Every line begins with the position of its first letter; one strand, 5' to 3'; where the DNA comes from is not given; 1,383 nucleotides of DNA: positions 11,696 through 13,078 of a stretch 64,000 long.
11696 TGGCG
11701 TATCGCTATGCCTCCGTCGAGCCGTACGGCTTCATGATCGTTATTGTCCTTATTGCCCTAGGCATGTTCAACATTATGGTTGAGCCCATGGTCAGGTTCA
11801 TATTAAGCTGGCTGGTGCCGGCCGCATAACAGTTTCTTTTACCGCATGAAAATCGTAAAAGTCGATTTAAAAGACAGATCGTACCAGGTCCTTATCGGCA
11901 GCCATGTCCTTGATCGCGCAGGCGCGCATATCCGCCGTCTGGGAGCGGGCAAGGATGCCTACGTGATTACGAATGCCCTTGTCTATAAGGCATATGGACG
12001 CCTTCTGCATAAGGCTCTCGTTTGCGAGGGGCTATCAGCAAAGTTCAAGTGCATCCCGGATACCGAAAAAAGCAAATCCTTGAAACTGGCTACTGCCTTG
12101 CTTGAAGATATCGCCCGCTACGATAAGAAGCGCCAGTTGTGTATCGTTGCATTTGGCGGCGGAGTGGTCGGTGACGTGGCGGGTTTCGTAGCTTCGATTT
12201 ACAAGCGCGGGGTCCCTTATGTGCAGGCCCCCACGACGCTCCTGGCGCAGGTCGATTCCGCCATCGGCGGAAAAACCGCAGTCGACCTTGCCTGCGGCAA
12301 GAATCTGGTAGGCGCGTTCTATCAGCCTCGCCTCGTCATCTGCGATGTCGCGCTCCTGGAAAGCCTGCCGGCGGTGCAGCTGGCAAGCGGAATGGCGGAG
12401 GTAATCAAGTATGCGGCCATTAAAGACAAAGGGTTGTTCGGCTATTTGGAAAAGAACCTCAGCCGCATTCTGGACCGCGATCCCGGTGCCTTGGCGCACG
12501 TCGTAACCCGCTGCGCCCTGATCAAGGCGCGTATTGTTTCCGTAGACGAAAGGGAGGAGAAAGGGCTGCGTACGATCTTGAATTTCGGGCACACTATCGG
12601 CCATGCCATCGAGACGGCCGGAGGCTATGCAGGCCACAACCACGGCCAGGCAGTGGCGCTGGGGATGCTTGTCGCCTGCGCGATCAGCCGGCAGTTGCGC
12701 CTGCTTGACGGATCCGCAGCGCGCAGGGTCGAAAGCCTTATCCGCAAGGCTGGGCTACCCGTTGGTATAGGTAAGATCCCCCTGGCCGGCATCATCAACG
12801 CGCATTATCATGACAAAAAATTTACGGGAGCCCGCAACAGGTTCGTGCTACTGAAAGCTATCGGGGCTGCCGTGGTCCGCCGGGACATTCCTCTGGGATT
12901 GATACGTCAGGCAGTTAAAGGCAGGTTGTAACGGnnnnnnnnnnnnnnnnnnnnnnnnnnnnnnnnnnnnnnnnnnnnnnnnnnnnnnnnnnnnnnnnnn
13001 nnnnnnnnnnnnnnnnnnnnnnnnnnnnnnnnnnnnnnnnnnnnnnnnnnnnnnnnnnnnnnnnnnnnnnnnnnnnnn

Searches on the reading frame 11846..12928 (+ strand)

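Call 68: search_protein_families(library=pfam, proteins=[window:11846-12928:+], max_evalue=0.00001)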
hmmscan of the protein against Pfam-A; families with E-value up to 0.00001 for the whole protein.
window:11846-12928:+ (361 aa): 3 families
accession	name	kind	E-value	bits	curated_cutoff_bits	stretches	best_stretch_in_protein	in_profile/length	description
PF24621.2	DHQS_C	-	8.2e-43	146.2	27.6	1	182-325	1-143/144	3-dehydroquinate synthase C-terminal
PF01761.26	DHQ_synthase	-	6e-42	142.4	24.2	1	70-179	4-113/115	3-dehydroquinate synthase N-terminal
PF13685.12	Fe-ADH_2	-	5.8e-08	33.3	28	1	17-132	2-108/149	Iron-containing alcohol dehydrogenase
